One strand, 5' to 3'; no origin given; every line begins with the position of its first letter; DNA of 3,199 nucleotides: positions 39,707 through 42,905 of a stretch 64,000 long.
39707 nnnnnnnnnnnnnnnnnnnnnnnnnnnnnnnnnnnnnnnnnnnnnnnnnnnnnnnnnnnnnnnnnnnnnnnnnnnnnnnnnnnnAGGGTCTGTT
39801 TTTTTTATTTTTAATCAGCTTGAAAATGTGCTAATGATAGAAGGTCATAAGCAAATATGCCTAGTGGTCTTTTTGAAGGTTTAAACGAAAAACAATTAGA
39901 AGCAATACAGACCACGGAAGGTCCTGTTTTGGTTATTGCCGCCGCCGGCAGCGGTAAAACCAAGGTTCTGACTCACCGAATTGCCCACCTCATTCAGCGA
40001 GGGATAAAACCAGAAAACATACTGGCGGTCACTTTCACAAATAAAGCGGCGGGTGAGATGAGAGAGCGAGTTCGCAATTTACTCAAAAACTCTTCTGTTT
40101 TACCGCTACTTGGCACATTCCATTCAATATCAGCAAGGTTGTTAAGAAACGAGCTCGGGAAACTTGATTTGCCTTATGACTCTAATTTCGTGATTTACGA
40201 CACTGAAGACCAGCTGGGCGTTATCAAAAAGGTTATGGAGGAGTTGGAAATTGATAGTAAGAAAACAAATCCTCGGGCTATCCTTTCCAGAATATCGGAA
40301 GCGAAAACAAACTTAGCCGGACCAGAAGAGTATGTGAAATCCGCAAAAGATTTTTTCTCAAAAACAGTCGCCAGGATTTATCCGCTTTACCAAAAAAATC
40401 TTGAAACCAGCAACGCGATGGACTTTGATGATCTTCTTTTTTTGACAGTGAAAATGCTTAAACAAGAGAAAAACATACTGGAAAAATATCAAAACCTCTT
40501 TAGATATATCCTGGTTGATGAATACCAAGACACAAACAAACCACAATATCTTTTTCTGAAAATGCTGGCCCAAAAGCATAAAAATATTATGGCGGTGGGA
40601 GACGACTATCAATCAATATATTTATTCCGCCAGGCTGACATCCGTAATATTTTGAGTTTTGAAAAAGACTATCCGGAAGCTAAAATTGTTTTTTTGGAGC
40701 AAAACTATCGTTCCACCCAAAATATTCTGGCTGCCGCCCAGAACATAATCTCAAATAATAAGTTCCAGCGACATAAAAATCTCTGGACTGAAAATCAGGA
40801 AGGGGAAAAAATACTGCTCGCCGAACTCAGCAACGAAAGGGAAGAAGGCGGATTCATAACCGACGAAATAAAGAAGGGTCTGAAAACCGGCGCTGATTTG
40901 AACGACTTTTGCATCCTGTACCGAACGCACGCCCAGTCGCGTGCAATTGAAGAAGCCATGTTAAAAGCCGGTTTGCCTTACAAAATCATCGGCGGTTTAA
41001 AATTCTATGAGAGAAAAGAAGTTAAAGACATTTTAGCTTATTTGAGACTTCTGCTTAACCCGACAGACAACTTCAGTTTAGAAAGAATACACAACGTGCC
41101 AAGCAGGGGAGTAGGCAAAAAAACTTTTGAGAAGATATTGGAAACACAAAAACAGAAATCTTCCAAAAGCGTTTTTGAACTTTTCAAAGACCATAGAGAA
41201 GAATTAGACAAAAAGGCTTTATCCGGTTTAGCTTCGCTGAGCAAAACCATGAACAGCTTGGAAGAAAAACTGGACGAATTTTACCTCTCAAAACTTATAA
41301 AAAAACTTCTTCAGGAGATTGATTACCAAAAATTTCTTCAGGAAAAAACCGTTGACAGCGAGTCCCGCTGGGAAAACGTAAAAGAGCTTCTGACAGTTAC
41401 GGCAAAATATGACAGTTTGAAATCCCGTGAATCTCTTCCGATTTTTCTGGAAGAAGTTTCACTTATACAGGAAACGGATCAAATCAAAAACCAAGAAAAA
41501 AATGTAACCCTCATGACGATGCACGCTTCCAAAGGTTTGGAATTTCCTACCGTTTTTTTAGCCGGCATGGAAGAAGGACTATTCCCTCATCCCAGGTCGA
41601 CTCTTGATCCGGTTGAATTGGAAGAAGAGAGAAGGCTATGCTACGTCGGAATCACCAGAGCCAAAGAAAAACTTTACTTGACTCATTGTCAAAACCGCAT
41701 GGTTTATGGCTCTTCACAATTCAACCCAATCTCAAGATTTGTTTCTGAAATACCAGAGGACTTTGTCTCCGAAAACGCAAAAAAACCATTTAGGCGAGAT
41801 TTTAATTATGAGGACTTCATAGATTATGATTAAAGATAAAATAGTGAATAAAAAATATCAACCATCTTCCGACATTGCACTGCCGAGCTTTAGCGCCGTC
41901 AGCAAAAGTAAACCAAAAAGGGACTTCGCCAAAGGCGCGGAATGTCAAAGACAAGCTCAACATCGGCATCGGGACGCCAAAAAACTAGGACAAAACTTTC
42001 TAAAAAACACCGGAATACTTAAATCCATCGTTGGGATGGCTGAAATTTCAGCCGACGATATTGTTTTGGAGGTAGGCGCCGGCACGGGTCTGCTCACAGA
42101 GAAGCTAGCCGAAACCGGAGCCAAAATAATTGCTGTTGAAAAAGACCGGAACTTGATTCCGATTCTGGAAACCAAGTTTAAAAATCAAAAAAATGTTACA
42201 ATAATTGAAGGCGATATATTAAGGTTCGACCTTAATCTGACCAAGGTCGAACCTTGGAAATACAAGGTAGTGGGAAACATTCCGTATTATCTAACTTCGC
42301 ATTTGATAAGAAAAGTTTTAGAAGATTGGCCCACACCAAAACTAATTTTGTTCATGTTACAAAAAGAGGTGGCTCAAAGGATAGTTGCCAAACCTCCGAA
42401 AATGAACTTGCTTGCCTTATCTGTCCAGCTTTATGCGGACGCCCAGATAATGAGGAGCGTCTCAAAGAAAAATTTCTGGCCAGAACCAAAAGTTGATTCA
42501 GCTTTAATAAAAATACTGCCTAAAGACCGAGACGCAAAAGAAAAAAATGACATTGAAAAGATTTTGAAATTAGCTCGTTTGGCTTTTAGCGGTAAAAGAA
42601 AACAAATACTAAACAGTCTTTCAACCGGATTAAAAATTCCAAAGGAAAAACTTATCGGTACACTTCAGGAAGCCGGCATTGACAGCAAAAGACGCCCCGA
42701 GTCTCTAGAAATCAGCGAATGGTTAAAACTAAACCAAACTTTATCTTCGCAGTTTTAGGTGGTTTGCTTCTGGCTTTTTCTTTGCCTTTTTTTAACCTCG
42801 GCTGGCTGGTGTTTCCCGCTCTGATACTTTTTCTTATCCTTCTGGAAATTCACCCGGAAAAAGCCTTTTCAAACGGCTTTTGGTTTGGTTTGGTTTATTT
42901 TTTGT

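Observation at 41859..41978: Full-length MITE copy forms the 5' end of the rsmA/ksgA ORF, giving a repeat-encoded N-terminal extension or non-ATG start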

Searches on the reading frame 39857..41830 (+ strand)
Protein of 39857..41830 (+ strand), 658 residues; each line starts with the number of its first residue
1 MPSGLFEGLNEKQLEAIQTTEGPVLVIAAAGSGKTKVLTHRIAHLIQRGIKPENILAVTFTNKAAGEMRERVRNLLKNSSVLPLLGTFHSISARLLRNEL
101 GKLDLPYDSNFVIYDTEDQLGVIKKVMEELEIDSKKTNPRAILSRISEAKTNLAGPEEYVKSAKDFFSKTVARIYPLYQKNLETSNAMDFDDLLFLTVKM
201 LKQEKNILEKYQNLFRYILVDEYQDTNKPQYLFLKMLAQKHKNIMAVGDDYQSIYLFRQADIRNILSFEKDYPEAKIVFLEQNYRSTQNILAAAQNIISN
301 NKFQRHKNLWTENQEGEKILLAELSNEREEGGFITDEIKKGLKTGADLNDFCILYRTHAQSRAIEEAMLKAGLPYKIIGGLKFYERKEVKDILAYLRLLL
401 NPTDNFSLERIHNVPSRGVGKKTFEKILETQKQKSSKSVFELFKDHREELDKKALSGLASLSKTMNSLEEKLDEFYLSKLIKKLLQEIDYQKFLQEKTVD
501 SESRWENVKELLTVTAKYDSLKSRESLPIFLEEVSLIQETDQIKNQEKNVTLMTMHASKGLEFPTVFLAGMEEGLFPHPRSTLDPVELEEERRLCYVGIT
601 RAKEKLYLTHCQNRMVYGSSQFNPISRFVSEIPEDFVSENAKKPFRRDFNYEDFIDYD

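Call 52: search_protein_families(library=pfam, proteins=[window:39857-41830:+])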
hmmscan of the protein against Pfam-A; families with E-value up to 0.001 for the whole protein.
window:39857-41830:+ (658 aa): 7 families
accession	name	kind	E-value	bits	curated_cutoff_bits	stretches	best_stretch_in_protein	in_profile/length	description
PF00580.27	UvrD-helicase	-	5.9e-88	295.5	23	1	9-273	1-271/271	UvrD/REP helicase N-terminal domain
PF13361.12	UvrD_C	-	8.2e-81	272.6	25.6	1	280-612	3-349/350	UvrD-like helicase C-terminal domain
PF13245.12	AAA_19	-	6.1e-24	85.1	25.1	1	13-258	1-134/134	AAA domain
PF13538.12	UvrD_C_2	-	1.2e-10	41.5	27.4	1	550-609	2-52/52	UvrD-like helicase C-terminal domain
PF01443.25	Viral_helicase1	-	4.7e-09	36.8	21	0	473-608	104-226/228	Viral superfamily 1 RNA helicase core domain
PF13604.12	AAA_30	-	1.7e-06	28.3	27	1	9-72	2-66/191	AAA domain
PF13087.12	AAA_12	-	6.9e-06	26.2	27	0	495-608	76-190/195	AAA domain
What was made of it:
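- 39857..41833 (+): uvrD/pcrA-like helicase gene. Its stop codon TAA (41831-41833) overlaps the rsmA start. Pfam UvrD-helicase/UvrD_C, E=6e-88 (call 52).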

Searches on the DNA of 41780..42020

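Call 66: search_rna_families(source=window, start=41780, end=42020, threshold=evalue, max_evalue=10)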
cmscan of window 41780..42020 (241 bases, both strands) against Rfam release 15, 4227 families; matches with E-value up to 10: 6.
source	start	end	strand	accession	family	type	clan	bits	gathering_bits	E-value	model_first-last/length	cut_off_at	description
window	41807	41880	+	RF02295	TtnuCD19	Gene; snRNA; snoRNA; CD-box;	-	19.1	70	5.5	1-71/71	no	Tetrahymena snoRNA TtnuCD19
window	41814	41884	+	RF02075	STnc230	Gene; sRNA;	-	15.9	50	7.1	1-83/83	no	Enterobacterial sRNA STnc230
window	41833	41882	+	RF00280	SNORD51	Gene; snRNA; snoRNA; CD-box;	CL00054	14.9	50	7.1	1-79/79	no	Small nucleolar RNA SNORD51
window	41886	41944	-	RF03848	mir-1549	Gene; miRNA;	-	14.7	91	2.9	1-63/63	no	mir-1549 microRNA precursor family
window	41802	41848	+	RF01304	sR5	Gene; snRNA; snoRNA; CD-box;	-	13.1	40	0.79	1-53/53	no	Small nucleolar RNA sR5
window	41969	41994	+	RF00522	PreQ1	Cis-reg; riboswitch;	-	11.7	39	7.2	1-45/45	no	PreQ1 (pre queuosine) riboswitch aptamer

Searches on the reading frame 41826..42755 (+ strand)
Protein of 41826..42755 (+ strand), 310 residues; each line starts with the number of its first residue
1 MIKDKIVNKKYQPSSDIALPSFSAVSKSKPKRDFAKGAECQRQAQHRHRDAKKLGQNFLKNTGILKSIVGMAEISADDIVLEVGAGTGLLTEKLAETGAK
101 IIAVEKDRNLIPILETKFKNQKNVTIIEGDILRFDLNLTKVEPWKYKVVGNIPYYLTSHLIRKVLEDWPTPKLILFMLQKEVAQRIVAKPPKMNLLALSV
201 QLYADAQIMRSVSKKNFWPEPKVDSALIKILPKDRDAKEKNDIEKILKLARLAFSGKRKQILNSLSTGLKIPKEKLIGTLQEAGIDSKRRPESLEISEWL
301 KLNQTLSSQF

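Call 16: find_homologous_proteins(query=window:41826-42755:+, max_evalue=1e-20)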
Query window:41826-42755:+ (310 aa): 7394 proteins with E <= 1e-20 among 8000 candidates; the best 120 are listed.
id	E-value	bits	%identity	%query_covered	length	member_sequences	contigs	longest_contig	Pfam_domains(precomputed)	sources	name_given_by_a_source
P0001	4.4e-194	661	99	100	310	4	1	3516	PF00398.27,PF13649.13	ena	-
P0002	2.8e-128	445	81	84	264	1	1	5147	PF00398.27,PF13649.13,PF08241.19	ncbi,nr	ncbi:MAG: ribosomal RNA small subunit methyltransferase A [Candidatus Yanofskybacteria bacterium]|nr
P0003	5.3e-120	418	77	83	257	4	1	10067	PF00398.27,PF13649.13,PF08241.19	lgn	-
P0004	1.3e-103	364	71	84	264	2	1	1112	PF00398.27,PF13649.13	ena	-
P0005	2.2e-103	364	64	83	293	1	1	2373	PF00398.27,PF13649.13,PF08241.19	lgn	-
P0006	6.0e-99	349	65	84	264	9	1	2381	PF00398.27,PF13649.13,PF08241.19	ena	-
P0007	1.6e-98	347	68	82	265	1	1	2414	PF00398.27,PF13649.13,PF08241.19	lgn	-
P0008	8.6e-92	325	58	85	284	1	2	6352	PF00398.27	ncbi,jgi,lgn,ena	-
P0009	1.0e-88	315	61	83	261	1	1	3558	PF00398.27,PF13649.13,PF08241.19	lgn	-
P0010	4.7e-87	310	59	80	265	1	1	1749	PF00398.27,PF13649.13,PF08241.19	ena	-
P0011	4.9e-83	297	60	82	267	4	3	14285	PF00398.27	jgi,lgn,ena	-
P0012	5.1e-83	297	57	81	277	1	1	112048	PF00398.27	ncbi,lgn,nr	ncbi:MAG: 16S rRNA (adenine(1518)-N(6)/adenine(1519)-N(6))-dimethyltransferase RsmA [bacterium]|nr:1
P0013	2.0e-82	295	59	81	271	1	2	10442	PF00398.27,PF13649.13,PF08241.19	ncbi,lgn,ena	-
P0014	2.1e-81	291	56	80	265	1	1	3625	PF00398.27,PF13649.13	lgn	-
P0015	3.6e-81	291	56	80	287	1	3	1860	PF00398.27,PF13649.13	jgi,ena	-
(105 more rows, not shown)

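Call 20: find_encoding_contigs(protein=P0002, flank=3000, max_places=3)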
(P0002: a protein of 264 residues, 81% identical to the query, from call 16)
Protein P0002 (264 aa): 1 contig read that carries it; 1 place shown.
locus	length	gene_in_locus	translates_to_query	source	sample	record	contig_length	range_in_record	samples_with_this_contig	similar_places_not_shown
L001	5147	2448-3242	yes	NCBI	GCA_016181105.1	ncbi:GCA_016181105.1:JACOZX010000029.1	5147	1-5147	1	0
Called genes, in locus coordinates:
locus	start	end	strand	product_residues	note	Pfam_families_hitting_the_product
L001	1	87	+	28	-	PF13683:rve_3 (weak)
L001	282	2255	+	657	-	PF00580:UvrD-helicase, PF13245:AAA_19, PF13604:AAA_30 (faint), PF01443:Viral_helicase1 (faint), PF13087:AAA_12 (faint), PF13361:UvrD_C, PF13538:UvrD_C_2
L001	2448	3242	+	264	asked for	PF00398:RrnaAD, PF08241:Methyltransf_11 (weak), PF13649:Methyltransf_25 (weak)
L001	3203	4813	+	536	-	PF20154:LNT_N, PF00795:CN_hydrolase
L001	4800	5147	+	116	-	PF18884:TSP3_bac (faint)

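Call 21: find_encoding_contigs(protein=P0003, flank=5000, max_places=3)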
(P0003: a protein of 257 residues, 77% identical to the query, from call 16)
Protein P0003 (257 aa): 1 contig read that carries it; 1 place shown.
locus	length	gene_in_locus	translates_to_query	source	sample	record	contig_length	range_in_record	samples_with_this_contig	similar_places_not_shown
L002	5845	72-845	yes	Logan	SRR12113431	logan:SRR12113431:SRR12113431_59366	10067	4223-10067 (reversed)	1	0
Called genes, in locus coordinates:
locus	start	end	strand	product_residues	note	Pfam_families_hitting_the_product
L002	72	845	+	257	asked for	PF00398:RrnaAD, PF08241:Methyltransf_11 (weak), PF13649:Methyltransf_25 (weak)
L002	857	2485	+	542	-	PF20154:LNT_N, PF00795:CN_hydrolase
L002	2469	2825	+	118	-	PF05635:23S_rRNA_IVP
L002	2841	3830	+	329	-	PF18884:TSP3_bac (faint)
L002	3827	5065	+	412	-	-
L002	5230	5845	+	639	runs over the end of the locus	-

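Call 22: find_encoding_contigs(protein=P0001, flank=3000, max_places=3)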
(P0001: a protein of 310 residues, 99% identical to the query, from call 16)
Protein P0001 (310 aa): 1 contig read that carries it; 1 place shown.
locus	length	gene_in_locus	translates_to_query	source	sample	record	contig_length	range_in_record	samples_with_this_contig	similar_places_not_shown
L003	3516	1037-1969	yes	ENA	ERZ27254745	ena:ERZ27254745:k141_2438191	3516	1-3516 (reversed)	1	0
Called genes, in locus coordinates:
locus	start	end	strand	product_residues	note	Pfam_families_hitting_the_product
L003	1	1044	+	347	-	?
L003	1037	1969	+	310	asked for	PF00398:RrnaAD, PF13649:Methyltransf_25 (weak)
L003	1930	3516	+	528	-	PF20154:LNT_N, PF00795:CN_hydrolase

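Call 51: search_solved_structures(query=window:41826-42755:+, show_alignments=2, max_evalue=1e-10)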
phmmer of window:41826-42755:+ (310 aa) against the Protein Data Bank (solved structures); distinct sequences matched with E-value up to 1e-10: 34.
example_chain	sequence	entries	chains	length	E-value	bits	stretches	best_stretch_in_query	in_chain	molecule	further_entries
6ifs_A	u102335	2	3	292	7.5e-48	166.4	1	51-305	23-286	Ribosomal RNA small subunit methyltransferase A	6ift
7v2l_W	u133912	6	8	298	7.8e-48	166.3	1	51-305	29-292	Ribosomal RNA small subunit methyltransferase A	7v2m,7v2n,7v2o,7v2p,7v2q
6ifw_A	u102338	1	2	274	5.7e-47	163.5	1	53-305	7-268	Ribosomal RNA small subunit methyltransferase A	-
6ifx_A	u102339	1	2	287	3.9e-46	160.8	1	51-305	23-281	Ribosomal RNA small subunit methyltransferase A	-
6ifv_A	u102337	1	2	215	1.1e-37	133.1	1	51-235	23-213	Ribosomal RNA small subunit methyltransferase A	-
3tqs_A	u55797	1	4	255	2.5e-33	118.8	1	52-305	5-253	Ribosomal RNA small subunit methyltransferase A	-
4jxj_A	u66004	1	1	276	1.1e-29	106.8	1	42-302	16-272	Ribosomal RNA small subunit methyltransferase A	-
2h1r_A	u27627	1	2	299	2.8e-29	105.5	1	54-261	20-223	Dimethyladenosine transferase, putative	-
3grr_A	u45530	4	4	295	4e-29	104.9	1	44-238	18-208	Dimethyladenosine transferase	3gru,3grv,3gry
3fut_A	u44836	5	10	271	2.6e-28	102.3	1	50-306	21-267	Dimethyladenosine transferase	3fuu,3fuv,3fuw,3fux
8x3w_A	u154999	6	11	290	5.1e-28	101.3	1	49-289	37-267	Probable ribosomal RNA small subunit methyltransferase A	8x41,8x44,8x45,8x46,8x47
3uzu_A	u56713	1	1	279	2e-27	99.3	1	44-308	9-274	Ribosomal RNA small subunit methyltransferase A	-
8x4g_A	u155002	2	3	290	6.4e-27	97.7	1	49-289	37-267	Probable ribosomal RNA small subunit methyltransferase A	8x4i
8x4l_A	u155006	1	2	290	6.5e-27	97.7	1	49-289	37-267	Probable ribosomal RNA small subunit methyltransferase A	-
6w6c_A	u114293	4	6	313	8e-27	97.4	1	54-260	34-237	Probable dimethyladenosine transferase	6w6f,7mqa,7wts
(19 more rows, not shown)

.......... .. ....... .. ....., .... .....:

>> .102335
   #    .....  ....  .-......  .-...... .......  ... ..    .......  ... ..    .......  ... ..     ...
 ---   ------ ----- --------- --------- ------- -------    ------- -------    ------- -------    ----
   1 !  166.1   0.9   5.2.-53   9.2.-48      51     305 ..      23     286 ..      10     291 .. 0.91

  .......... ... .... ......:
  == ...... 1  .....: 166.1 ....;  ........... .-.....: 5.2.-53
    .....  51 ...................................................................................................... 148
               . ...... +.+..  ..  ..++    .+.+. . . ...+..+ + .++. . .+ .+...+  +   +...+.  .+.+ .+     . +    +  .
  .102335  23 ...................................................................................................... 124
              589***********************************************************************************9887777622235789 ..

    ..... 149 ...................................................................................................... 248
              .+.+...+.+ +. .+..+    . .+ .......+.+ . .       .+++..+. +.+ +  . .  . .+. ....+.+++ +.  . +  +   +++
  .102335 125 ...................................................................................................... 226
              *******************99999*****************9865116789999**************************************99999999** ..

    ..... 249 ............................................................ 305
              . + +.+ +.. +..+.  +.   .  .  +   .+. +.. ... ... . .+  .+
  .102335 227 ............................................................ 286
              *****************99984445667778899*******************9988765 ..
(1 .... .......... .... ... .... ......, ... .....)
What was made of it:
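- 41979..42755 (+): Conserved RsmA core, from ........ to the C-terminus. PDB KsgA hits start at residue 51 (call 51).
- On RsmA/KsgA 16S rRNA dimethyltransferase: Best PDB hit is KsgA 6IFS, E=7.5e-48 (call 51).
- Closest known: KsgA/RsmA N-terminal variability. Same: PDB alignments begin at chain residues 1-40 (call 51).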

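Call 52: search_protein_families(library=pfam, proteins=[window:41826-42755:+])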
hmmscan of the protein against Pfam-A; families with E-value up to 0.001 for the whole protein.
window:41826-42755:+ (310 aa): 4 families
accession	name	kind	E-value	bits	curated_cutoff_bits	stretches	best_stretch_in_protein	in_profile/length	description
PF00398.26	RrnaAD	-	5.7e-57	193.2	24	1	49-302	3-257/263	Ribosomal RNA adenine dimethylase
PF13649.12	Methyltransf_25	-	4.9e-07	30.8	27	1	80-136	1-60/97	Methyltransferase domain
PF08241.18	Methyltransf_11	-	1.3e-05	26.1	21.2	1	81-134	1-54/95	Methyltransferase domain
PF13489.12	Methyltransf_23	-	0.00038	20.7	27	1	74-121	20-67/164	Methyltransferase domain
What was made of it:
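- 41979..42755 (+): Pfam RrnaAD 49-302 (call 52).
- Checked: PDB KsgA/RsmA alignments start at residue 51 (calls 51, 52).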

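Call 68: find_encoding_contigs(protein=P0006, flank=1500, max_places=1)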
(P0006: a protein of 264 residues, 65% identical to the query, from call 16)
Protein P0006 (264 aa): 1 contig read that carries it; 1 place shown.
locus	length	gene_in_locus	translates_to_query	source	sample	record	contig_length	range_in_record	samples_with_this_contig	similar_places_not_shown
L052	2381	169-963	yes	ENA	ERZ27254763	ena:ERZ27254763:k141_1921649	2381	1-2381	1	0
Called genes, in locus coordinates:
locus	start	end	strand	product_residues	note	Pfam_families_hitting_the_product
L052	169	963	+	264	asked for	PF00398:RrnaAD, PF08241:Methyltransf_11 (weak), PF13649:Methyltransf_25 (weak)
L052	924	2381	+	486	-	?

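Call 69: find_encoding_contigs(protein=P0007, flank=1500, max_places=1)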
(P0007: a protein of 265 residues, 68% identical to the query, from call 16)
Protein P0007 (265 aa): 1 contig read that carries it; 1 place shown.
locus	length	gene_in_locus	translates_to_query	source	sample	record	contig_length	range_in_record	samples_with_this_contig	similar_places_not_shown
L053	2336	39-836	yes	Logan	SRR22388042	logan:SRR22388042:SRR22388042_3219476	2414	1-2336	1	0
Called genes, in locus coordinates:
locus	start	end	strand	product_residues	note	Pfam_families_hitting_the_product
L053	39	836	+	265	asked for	PF00398:RrnaAD, PF08241:Methyltransf_11 (faint), PF13649:Methyltransf_25 (weak)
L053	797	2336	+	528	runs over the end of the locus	PF20154:LNT_N, PF00795:CN_hydrolase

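Call 70: find_encoding_contigs(protein=P0009, flank=1500, max_places=1)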
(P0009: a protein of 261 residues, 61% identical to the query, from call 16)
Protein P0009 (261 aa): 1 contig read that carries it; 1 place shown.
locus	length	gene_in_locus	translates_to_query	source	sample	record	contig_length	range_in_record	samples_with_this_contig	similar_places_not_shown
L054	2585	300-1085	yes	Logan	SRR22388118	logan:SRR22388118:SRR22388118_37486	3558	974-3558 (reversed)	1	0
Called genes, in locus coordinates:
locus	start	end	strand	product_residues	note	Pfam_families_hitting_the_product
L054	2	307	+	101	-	?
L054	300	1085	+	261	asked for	PF00398:RrnaAD, PF08241:Methyltransf_11 (weak), PF13649:Methyltransf_25 (weak)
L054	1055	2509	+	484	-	PF00795:CN_hydrolase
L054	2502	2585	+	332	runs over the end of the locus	PF18884:TSP3_bac (faint)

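Call 71: find_encoding_contigs(protein=P0011, flank=1500, max_places=1)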
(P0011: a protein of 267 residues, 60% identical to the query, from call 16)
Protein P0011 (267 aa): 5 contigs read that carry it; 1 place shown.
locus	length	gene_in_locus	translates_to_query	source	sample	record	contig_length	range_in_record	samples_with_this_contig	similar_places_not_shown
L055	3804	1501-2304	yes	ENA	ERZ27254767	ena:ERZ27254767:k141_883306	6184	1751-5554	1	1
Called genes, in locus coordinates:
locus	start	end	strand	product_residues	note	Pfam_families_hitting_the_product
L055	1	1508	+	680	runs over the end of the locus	PF00580:UvrD-helicase, PF13086:AAA_11 (faint), PF13245:AAA_19, PF01443:Viral_helicase1 (faint), PF13087:AAA_12 (faint), PF13361:UvrD_C, PF13538:UvrD_C_2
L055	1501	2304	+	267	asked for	PF00398:RrnaAD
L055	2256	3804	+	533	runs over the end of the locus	PF20154:LNT_N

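Call 81: predict_structure(alignment_id=A3)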
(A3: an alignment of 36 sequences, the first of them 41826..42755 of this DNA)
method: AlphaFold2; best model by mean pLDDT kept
length: 310 residues; sequences in the alignment: 36
mean_pLDDT: 86.6   pTM: 0.78
mean pLDDT of the five models: 86.6, 84.5, 84.4, 84.4, 84.5
residues with pLDDT >= 90: 229; 70-90: 26; 50-70: 15; < 50: 40
segments of 3 or more residues with pLDDT < 50: 1-3, 21-24, 26-29, 31-52
pLDDT, mean of each block of 10 residues (from residue 1): 51 52 48 46 42 68 97 97 95 98 95 97 96 87 94 85 94 97 97 97 98 95 96 94 96 92 96 97 97 97 91
secondary structure, 60 per line:
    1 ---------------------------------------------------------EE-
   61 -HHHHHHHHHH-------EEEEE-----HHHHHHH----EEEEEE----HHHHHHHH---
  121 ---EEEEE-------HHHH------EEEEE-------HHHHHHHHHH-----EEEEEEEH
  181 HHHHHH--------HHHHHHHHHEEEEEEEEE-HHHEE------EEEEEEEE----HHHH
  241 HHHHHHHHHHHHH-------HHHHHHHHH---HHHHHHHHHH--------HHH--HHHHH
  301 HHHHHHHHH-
elements in order: H62-71 E79-83 H89-95 E100-105 H110-117 E124-128 H136-139 E146-150 H158-167 E173-179 H180-186 H195-203 E204-212 E225-232 H237-253 H261-269 H273-282 H296-309
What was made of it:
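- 41979..42755 (+): AlphaFold pLDDT is above 90 from about residue 57 (call 81).
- AlphaFold gives pLDDT 42-52 with no secondary structure for residues 1-52, and above 90 for the core (call 81). It is predicted to be disordered (call 81).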
